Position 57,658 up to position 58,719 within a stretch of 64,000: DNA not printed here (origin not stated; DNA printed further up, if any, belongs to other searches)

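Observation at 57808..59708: Divergent pair with an AT-rich shared promoter: a formyltransferase-fold protein without the canonical His, and a PAPS-type sulfotransferase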

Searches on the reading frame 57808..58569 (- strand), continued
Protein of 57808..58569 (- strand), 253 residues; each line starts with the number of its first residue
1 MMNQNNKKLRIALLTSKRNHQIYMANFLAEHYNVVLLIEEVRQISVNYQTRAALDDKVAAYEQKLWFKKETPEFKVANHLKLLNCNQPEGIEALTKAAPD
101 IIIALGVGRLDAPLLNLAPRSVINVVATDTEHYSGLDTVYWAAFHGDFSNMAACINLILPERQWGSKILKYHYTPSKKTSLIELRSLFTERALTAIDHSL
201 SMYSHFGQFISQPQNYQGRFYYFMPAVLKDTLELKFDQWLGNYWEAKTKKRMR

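Call 54: find_related_loci(query=A6, collection=genome_contigs, flank=6000)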
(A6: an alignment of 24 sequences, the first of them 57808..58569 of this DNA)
Query A6 (253 aa) in genome_contigs; peptide patterns used: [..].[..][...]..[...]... (x = any residue, [..] = any of these).
110 stretches matched a pattern; 87 encode a relative of the query (tblastn E <= 1e-3); the best 80 are kept; 80 distinct loci.
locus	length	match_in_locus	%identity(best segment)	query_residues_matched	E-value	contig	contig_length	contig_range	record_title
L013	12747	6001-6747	37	2-252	2e-57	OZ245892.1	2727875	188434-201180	MAG: Alphaproteobacteria bacterium isolate e01b9f0f-b7bd-4dae-8c29-e3d1d413ec59 genome assembly, chromosome: 1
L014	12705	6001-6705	37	6-239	2e-49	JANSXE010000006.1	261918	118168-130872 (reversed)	MAG: Alphaproteobacteria bacterium isolate bin.17 k141_182937_length_261918_cov_88.7055, whole genome shotgun sequence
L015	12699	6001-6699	32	8-239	1e-43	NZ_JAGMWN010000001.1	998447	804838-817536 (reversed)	Marivibrio halodurans strain CGMCC 1.15697 NODE_1_length_998447_cov_281.506333, whole genome shotgun sequence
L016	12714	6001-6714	32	3-239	4e-43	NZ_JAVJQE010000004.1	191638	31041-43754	MAG: Marivibrio sp. isolate E1-EBD-10 k141_40887, whole genome shotgun sequence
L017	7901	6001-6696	30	9-239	5e-37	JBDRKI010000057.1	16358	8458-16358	MAG: Armatimonadota bacterium isolate MEGAHIT-group-1.7 k141_7378293, whole genome shotgun sequence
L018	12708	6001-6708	30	5-239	4e-36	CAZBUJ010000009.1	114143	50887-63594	MAG TPA_asm: uncultured Phycisphaeraceae bacterium isolate SRP323688_co1_260 genome assembly, contig: NODE_332_length_11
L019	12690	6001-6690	31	9-237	2e-35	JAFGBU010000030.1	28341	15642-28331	MAG: Desulfovibrionaceae bacterium isolate Zod_Metabat.1050 k87_5164392, whole genome shotgun sequence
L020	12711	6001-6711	30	4-239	1e-34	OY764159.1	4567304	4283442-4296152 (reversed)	MAG: Syntrophales bacterium isolate 28fc5764-0b9a-428c-a12f-8ca866e14e1d genome assembly, chromosome: 1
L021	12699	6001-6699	31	9-239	1e-34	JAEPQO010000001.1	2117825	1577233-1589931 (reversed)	MAG: Rhodospirillales bacterium isolate HXMU1429-12 NODE_1_length_2117825_cov_21.819529, whole genome shotgun sequence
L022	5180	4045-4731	31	9-236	3e-34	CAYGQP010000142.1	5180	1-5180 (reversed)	MAG TPA_asm: uncultured Micavibrio sp. isolate ERP117304_co2_57 genome assembly, contig: NODE_11431_length_5180_cov_5.25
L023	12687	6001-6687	32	9-236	6e-34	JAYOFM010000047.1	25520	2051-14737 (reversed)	MAG: Rhodospirillales bacterium isolate 139551_S153_metabat_bins_2.tsv.078 NODE_1942_length_25520_cov_6.011270, whole ge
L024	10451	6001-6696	30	9-239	3e-34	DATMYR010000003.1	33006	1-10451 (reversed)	MAG TPA_asm: Syntrophomonadaceae bacterium isolate SMAG_U13153 k141_50710, whole genome shotgun sequence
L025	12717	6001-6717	29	6-242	9e-34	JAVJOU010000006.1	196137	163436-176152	MAG: Rhodospirillales bacterium isolate A1-SPW-30 k141_29662, whole genome shotgun sequence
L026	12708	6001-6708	30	5-239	7e-34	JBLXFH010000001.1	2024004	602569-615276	MAG: Rhodospirillales bacterium isolate ET02-11 T02maxbin_out.044_metabat.1RE.5K@1, whole genome shotgun sequence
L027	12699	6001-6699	28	8-239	7e-33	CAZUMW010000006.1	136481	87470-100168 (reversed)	MAG TPA_asm: uncultured Thermodesulfobacteriota bacterium isolate SRP141376_co4_104 genome assembly, contig: NODE_137_le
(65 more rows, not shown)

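Call 63: find_related_loci(query=A6, collection=metagenome_contigs, flank=6000)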
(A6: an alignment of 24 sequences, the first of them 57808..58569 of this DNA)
Query A6 (253 aa) in metagenome_contigs; peptide patterns used: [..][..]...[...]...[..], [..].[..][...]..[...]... (x = any residue, [..] = any of these).
509 stretches matched a pattern; 428 encode a relative of the query (tblastn E <= 1e-3); the best 80 are kept; 80 distinct loci.
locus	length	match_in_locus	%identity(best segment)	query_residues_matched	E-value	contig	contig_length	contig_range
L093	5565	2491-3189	33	8-239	2e-46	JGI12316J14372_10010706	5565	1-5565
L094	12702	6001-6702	34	7-239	2e-45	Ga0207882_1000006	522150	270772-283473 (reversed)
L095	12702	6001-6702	35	7-239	4e-45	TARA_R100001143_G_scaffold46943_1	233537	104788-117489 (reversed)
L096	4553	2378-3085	33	5-239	9e-45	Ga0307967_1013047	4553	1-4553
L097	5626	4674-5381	33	5-239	1e-44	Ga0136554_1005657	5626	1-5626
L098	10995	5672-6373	33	7-239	5e-42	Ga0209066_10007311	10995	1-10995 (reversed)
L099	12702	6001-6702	31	7-239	3e-41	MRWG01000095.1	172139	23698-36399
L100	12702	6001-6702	32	7-239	4e-41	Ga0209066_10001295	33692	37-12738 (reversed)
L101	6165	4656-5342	33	9-236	1e-40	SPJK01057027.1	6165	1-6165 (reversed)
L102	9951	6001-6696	32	9-239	3e-39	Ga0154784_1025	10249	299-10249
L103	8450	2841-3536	30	9-239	5e-38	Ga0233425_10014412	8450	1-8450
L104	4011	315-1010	30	9-237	2e-37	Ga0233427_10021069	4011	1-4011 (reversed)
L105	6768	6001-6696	30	9-237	2e-37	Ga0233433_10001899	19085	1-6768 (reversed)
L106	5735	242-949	28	6-240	4e-36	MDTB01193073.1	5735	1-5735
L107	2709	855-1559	30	9-242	3e-36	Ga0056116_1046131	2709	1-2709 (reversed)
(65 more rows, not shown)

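Call 72: find_encoding_contigs(protein=P0126, flank=3000, max_places=2)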
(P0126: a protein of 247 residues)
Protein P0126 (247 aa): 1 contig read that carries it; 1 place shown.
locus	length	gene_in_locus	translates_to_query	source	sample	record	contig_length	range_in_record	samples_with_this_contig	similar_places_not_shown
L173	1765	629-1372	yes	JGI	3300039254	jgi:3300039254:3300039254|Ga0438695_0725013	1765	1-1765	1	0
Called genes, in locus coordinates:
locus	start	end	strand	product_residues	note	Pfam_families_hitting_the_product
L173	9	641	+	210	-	-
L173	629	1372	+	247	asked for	PF00551:Formyl_trans_N (weak)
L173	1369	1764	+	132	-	?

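Call 73: find_encoding_contigs(protein=P0007, flank=3000, max_places=2)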
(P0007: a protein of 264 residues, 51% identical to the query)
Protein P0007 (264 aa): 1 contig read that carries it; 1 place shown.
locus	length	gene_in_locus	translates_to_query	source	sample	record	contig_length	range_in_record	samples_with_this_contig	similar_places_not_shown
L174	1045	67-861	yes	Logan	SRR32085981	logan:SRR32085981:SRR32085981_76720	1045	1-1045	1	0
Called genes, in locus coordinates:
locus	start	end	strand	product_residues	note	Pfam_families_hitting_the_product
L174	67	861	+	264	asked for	-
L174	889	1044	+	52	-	?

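Call 77: search_protein_families(library=ncbifam, proteins=[P0127, P0128, P0131, P0125], max_evalue=0.001)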
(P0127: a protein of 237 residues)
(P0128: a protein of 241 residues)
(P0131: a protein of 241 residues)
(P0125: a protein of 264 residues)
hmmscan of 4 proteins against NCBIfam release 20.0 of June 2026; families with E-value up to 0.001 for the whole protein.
P0127 (237 aa): 5 families
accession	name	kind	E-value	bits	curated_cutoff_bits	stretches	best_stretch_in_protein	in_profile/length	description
NF005414.0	PRK06988.1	equivalog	2.1e-11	43.4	316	1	52-171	37-157/311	formyltransferase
TIGR00460.1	fmt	equivalog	7.6e-10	38.4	201.5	1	82-193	70-181/315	methionyl-tRNA formyltransferase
TIGR00639.1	PurN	equivalog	4.9e-09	36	150.1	1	84-171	72-159/192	phosphoribosylglycinamide formyltransferase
NF005998.1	PRK08125.1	equivalog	1e-08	34.1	777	1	58-171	41-155/649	bifunctional UDP-4-amino-4-deoxy-L-arabinose formyltransferase/UDP-glucuronic acid oxidase ArnA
TIGR00655.1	PurU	equivalog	0.00013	21.6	285.95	1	82-183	151-252/280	formyltetrahydrofolate deformylase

P0128 (241 aa): 4 families
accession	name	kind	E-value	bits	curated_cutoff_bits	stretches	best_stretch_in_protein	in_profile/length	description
NF005414.0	PRK06988.1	equivalog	8.5e-12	44.7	316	1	50-215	35-201/311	formyltransferase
NF005998.1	PRK08125.1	equivalog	4.4e-07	28.7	777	1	53-198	37-182/649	bifunctional UDP-4-amino-4-deoxy-L-arabinose formyltransferase/UDP-glucuronic acid oxidase ArnA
TIGR00460.1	fmt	equivalog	0.00012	21.3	201.5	1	85-216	73-204/315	methionyl-tRNA formyltransferase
TIGR00639.1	PurN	equivalog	0.00044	19.8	150.1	1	82-168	70-156/192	phosphoribosylglycinamide formyltransferase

P0131 (241 aa): 5 families
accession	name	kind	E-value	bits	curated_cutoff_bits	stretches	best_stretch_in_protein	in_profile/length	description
TIGR00460.1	fmt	equivalog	8.1e-08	31.7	201.5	1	79-184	67-172/315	methionyl-tRNA formyltransferase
TIGR00639.1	PurN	equivalog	2.7e-07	30.3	150.1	1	81-174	69-162/192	phosphoribosylglycinamide formyltransferase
NF005414.0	PRK06988.1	equivalog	2.4e-06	26.7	316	1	56-170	41-156/311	formyltransferase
NF005755.0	PRK07579.1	equivalog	7.9e-05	22.6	238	1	91-215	65-185/245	dTDP-4-amino-4,6-dideoxyglucose formyltransferase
NF005998.1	PRK08125.1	equivalog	0.00023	19.7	777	1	71-188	55-172/649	bifunctional UDP-4-amino-4-deoxy-L-arabinose formyltransferase/UDP-glucuronic acid oxidase ArnA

P0125 (264 aa): 2 families
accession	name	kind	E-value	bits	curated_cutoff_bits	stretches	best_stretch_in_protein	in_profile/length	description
NF005414.0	PRK06988.1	equivalog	1.5e-07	30.7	316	1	75-183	39-148/311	formyltransferase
NF005998.1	PRK08125.1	equivalog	2.3e-05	23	777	1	82-206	45-169/649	bifunctional UDP-4-amino-4-deoxy-L-arabinose formyltransferase/UDP-glucuronic acid oxidase ArnA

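Call 78: search_protein_families(library=padloc, proteins=[window:57808-58569:-], max_evalue=0.01)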
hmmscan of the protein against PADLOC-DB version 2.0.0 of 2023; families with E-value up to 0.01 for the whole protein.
window:57808-58569:- (253 aa): 0 families
